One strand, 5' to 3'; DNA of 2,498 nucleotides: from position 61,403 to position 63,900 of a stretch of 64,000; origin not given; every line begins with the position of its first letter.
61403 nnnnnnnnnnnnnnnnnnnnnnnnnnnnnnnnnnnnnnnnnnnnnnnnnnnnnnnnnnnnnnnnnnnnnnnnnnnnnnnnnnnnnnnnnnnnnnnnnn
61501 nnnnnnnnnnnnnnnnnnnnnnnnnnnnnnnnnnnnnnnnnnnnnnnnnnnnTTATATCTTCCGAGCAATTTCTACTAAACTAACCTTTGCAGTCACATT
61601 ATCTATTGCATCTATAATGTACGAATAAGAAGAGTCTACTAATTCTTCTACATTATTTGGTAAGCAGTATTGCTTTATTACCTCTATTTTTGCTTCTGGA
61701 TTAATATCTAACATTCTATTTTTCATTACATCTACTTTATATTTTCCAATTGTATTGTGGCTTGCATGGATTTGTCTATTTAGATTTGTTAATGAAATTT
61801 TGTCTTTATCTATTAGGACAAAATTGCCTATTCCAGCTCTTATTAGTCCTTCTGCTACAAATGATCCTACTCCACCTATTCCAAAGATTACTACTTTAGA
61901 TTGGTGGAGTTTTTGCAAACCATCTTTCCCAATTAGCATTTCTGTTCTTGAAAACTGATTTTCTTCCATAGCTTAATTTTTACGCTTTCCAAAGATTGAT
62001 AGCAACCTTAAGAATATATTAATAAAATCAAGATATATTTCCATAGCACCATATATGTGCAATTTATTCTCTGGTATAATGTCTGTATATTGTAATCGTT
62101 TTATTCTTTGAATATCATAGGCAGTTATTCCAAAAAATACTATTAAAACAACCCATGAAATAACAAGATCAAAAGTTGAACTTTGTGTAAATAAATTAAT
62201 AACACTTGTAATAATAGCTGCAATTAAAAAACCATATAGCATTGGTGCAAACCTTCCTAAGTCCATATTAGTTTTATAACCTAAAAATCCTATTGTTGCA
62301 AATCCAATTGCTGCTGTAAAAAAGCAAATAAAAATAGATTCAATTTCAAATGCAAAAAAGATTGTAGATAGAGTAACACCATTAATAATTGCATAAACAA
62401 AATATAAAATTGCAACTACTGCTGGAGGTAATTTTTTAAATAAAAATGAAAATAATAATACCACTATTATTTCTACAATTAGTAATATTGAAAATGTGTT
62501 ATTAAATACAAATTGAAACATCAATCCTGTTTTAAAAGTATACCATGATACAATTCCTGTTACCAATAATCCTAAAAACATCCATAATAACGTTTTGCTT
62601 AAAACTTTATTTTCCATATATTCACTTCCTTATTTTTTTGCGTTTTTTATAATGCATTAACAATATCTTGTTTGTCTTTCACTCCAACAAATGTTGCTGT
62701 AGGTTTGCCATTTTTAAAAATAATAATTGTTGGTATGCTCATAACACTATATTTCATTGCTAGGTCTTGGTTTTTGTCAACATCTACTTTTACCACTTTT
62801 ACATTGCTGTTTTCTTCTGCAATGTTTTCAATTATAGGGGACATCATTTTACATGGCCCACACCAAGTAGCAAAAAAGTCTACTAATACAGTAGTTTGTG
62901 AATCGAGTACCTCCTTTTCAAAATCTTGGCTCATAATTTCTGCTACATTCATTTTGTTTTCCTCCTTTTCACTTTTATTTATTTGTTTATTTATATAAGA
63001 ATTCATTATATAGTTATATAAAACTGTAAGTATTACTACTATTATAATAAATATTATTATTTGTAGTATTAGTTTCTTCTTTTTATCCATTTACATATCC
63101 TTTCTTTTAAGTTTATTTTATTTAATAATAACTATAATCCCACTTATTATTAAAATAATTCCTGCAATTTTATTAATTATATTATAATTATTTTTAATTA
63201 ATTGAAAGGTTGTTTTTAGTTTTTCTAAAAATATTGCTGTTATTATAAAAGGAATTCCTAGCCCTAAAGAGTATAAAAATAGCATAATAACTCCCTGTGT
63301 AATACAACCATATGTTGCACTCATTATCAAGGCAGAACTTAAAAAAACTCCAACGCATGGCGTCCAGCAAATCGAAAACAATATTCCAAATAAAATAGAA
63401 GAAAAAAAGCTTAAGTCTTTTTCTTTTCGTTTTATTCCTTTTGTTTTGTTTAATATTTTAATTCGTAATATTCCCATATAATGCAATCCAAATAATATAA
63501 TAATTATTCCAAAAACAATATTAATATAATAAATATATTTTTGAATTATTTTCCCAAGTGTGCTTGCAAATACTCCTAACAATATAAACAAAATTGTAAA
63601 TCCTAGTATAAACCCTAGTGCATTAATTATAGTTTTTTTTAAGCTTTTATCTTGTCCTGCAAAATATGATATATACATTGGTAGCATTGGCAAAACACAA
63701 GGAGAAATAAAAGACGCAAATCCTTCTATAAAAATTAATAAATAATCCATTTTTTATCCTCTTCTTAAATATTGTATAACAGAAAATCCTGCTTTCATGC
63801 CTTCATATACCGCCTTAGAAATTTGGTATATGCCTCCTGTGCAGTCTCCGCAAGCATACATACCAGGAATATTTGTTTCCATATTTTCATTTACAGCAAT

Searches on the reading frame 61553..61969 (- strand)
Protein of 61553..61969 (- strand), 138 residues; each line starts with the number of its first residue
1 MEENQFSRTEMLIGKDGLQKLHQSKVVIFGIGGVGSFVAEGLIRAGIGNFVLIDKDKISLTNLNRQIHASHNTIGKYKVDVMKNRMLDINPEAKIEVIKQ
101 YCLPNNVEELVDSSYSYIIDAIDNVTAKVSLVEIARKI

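Call 91: search_protein_families(library=pfam, proteins=[window:61553-61969:-], max_evalue=0.001)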
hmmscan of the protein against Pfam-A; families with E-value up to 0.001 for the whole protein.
window:61553-61969:- (138 aa): 1 family
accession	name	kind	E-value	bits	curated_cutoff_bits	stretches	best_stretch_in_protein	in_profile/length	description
PF00899.27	ThiF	-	1.6e-38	132.6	28.1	1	7-135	2-131/238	ThiF family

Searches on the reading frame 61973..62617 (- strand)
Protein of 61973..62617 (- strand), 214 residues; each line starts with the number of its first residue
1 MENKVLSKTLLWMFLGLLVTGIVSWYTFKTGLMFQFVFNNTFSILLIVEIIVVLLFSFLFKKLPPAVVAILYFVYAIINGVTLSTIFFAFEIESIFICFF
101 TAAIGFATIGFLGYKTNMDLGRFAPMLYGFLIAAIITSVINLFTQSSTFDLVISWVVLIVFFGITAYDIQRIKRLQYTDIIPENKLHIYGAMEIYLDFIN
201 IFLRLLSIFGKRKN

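Call 91: search_protein_families(library=pfam, proteins=[window:61973-62617:-], max_evalue=0.001)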
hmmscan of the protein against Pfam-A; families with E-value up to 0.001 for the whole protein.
window:61973-62617:- (214 aa): 2 families
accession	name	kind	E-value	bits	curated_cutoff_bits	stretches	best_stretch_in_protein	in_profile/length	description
PF01027.25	Bax1-I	-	8.4e-40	137.2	34.1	1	3-209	1-207/207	Inhibitor of apoptosis-promoting Bax1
PF12811.12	BaxI_1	-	0.00036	20.7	26.2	1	4-166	25-183/233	Bax inhibitor 1 like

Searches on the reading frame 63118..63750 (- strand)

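Call 91: search_protein_families(library=pfam, proteins=[window:63118-63750:-], max_evalue=0.001)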
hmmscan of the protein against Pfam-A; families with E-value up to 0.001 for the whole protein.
window:63118-63750:- (210 aa): 2 families
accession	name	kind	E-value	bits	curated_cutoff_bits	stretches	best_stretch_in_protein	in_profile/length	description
PF02683.22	DsbD_TM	-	1.3e-20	74.1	27.1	1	5-178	7-188/219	Cytochrome C biogenesis protein transmembrane domain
PF13386.12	DsbD_2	-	7.2e-10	39.5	24.9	1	6-205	2-198/199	Cytochrome C biogenesis protein transmembrane region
